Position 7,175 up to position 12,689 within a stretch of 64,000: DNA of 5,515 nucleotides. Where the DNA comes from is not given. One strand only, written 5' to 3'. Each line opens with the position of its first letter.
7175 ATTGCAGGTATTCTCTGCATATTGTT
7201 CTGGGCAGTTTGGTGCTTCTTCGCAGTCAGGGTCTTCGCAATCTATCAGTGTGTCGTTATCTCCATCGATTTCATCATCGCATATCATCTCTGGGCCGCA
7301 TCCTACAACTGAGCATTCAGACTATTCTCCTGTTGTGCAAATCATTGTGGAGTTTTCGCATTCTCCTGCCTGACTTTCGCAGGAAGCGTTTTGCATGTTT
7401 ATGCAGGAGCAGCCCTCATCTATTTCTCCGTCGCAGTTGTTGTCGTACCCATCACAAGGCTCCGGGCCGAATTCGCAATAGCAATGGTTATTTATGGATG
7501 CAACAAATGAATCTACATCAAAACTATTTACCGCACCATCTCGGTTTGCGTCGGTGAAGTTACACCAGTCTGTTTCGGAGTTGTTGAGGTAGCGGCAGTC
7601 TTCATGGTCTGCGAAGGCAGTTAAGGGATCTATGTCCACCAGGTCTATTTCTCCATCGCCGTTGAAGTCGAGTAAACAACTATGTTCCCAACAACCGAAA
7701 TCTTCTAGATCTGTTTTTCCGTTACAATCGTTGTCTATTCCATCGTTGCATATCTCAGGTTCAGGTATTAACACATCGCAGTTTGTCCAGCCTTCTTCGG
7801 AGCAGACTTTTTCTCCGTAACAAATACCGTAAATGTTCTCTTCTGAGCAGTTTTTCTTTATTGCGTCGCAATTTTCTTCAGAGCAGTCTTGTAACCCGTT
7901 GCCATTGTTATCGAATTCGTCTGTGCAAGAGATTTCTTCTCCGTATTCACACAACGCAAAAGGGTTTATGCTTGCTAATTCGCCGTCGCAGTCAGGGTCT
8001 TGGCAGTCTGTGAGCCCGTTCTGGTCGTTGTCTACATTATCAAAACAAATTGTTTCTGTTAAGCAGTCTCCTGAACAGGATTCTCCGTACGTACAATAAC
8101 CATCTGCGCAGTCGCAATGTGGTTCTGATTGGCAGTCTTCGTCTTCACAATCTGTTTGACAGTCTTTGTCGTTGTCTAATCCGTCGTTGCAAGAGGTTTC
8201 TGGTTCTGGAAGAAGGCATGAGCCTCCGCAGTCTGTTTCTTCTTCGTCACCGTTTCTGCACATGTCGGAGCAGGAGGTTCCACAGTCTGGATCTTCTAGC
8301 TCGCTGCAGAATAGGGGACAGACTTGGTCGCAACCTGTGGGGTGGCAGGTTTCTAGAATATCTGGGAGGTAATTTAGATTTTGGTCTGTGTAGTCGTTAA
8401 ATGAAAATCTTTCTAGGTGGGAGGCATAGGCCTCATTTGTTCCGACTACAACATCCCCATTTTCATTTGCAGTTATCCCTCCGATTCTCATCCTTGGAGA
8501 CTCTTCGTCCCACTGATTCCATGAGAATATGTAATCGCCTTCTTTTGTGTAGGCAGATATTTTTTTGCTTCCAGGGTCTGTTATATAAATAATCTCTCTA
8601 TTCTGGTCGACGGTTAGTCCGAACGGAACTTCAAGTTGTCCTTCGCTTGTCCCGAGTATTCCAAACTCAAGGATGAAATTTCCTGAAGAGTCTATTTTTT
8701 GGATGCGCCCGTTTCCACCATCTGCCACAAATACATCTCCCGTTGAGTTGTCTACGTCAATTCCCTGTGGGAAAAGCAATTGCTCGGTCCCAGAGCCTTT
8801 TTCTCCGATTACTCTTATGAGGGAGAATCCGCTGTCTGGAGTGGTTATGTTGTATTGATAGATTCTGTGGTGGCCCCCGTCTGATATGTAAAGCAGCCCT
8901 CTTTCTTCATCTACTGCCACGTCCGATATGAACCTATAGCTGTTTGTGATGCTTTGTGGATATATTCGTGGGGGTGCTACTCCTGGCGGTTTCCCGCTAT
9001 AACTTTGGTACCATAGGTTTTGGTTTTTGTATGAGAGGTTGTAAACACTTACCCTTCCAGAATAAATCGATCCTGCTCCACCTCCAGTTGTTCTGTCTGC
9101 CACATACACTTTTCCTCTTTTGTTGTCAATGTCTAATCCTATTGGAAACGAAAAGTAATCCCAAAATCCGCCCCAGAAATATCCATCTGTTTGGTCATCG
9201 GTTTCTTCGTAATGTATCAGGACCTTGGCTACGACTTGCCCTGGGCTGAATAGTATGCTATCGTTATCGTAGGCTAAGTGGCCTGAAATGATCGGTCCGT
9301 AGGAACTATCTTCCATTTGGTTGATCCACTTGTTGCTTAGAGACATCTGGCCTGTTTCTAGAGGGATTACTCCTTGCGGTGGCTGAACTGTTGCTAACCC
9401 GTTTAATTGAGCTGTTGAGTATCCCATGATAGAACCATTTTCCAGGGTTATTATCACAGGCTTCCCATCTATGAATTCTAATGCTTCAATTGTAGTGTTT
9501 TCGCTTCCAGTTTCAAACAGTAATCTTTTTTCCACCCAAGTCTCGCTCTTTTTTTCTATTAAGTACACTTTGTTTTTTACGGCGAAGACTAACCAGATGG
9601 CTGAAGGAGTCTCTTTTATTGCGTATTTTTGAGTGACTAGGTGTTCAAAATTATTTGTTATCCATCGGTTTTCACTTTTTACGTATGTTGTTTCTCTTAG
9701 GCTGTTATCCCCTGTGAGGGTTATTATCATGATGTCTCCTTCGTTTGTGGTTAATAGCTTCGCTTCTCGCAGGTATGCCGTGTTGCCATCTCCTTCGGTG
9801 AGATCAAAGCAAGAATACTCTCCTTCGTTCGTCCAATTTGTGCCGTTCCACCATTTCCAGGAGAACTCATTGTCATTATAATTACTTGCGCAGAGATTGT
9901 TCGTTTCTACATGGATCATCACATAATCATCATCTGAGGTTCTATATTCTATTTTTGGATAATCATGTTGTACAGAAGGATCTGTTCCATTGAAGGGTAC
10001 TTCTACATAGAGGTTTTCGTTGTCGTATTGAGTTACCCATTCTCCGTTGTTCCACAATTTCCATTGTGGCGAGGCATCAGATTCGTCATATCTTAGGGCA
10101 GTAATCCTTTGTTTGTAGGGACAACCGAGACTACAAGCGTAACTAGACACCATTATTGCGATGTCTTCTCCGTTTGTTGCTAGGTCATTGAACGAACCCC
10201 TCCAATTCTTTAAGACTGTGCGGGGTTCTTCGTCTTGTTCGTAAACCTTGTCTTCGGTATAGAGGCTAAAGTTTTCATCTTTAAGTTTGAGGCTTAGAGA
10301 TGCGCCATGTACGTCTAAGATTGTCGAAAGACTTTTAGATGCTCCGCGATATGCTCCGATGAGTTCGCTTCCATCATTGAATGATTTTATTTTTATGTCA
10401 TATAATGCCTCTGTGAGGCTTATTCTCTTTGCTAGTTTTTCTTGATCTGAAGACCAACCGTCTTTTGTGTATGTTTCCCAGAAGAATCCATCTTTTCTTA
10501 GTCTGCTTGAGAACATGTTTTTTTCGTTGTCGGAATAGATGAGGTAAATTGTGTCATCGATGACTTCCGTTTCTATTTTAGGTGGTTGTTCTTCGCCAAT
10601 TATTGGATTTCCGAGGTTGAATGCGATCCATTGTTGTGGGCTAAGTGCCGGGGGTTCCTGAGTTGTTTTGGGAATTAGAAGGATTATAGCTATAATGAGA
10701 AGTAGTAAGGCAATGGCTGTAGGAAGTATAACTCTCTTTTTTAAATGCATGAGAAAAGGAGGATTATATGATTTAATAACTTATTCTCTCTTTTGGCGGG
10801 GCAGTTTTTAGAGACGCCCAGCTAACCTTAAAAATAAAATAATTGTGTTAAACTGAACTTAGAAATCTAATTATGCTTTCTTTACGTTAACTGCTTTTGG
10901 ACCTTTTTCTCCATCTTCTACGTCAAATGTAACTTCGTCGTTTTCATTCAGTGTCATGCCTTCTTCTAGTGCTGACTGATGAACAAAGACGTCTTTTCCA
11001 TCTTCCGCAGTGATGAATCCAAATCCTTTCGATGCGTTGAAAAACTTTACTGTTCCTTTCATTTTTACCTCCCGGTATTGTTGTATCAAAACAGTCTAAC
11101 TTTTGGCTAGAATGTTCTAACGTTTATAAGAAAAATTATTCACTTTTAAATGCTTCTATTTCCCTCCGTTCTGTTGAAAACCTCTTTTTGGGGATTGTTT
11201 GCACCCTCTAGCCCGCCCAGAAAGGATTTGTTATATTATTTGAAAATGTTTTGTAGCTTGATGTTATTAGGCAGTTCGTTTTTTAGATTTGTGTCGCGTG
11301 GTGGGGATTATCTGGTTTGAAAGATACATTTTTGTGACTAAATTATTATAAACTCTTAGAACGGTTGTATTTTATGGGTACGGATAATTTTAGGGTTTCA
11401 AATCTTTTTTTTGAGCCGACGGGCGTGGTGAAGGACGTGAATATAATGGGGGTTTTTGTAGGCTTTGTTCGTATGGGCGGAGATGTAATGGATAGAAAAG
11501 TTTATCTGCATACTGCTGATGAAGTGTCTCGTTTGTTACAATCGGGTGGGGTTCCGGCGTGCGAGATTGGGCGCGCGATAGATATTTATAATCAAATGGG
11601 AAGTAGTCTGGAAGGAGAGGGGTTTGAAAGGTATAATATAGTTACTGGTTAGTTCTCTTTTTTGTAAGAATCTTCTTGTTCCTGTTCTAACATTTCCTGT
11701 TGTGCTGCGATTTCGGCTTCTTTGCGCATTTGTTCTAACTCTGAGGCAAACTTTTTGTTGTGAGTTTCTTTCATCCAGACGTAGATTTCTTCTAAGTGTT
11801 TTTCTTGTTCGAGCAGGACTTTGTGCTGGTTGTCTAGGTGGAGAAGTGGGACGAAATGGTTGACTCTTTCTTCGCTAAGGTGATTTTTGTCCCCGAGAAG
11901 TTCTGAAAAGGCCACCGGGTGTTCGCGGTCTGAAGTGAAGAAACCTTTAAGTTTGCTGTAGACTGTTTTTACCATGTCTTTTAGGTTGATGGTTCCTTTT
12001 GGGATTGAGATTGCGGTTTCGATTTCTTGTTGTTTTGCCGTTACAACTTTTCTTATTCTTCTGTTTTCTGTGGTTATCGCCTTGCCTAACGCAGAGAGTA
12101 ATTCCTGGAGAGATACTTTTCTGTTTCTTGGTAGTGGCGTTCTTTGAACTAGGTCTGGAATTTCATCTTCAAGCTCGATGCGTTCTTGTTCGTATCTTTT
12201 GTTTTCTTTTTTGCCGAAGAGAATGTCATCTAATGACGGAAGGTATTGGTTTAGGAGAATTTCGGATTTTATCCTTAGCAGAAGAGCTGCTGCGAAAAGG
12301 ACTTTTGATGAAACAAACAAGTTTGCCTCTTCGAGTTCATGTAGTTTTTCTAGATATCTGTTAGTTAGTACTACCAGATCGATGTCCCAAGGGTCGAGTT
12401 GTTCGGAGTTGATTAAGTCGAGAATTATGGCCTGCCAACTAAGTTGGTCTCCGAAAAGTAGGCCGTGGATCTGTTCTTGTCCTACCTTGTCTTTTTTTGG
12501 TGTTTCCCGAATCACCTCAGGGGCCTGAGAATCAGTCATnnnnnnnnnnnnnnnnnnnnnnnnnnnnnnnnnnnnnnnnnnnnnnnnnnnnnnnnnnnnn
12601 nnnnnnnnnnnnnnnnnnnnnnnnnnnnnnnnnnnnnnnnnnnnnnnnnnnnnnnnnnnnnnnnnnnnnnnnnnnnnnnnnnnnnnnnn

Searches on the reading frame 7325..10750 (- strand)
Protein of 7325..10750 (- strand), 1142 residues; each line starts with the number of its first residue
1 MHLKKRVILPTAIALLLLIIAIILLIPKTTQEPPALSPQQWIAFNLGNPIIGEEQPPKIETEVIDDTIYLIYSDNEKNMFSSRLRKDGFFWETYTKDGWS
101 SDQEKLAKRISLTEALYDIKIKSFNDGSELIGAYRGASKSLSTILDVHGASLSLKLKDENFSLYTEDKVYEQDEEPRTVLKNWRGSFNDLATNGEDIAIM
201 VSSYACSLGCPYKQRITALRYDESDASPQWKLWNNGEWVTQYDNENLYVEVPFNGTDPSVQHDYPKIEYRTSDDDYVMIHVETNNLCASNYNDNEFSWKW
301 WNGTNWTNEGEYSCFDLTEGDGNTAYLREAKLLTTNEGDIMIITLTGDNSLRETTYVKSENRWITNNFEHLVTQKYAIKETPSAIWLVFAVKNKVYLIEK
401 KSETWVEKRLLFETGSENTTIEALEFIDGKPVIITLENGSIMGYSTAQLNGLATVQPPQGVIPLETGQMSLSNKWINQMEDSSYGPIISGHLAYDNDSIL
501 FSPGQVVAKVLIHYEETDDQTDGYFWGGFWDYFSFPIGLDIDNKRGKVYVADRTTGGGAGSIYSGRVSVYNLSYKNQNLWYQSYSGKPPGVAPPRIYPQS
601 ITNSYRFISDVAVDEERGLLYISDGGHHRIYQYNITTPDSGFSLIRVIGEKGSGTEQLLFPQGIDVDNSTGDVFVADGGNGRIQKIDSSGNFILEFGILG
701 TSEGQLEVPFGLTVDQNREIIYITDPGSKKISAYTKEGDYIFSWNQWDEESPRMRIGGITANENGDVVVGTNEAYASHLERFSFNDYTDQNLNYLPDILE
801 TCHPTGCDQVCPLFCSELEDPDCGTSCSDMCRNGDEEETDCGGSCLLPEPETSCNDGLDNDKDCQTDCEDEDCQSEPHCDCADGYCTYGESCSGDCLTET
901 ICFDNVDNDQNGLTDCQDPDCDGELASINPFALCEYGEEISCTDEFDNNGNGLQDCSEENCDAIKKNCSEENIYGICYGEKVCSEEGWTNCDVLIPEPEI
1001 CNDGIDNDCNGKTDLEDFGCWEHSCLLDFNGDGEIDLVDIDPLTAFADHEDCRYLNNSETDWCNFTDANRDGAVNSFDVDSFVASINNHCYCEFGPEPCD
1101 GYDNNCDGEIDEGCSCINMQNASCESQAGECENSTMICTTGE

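Call 49: search_protein_families(library=pfam, proteins=[window:7325-10750:-], max_evalue=0.001)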
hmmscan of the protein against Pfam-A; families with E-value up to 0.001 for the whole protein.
window:7325-10750:- (1142 aa): 3 families
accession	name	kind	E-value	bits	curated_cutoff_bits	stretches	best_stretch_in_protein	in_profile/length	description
PF01436.27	NHL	-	2.2e-17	62.5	20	1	658-685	1-27/28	NHL repeat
PF11617.13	Cu-binding_MopE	-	1.3e-05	25.7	27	2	998-1014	14-29/30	Putative metal-binding motif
PF01731.26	Arylesterase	-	0.00011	22.7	21.3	0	706-737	53-84/86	Arylesterase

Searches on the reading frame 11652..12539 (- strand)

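Call 49: search_protein_families(library=pfam, proteins=[window:11652-12539:-], max_evalue=0.001)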
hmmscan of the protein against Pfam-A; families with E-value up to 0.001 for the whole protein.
window:11652-12539:- (296 aa): 1 family
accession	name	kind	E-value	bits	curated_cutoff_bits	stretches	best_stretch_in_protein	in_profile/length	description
PF02616.19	SMC_ScpA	-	9.7e-17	62.2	24.6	2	140-255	123-230/232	Segregation and condensation protein ScpA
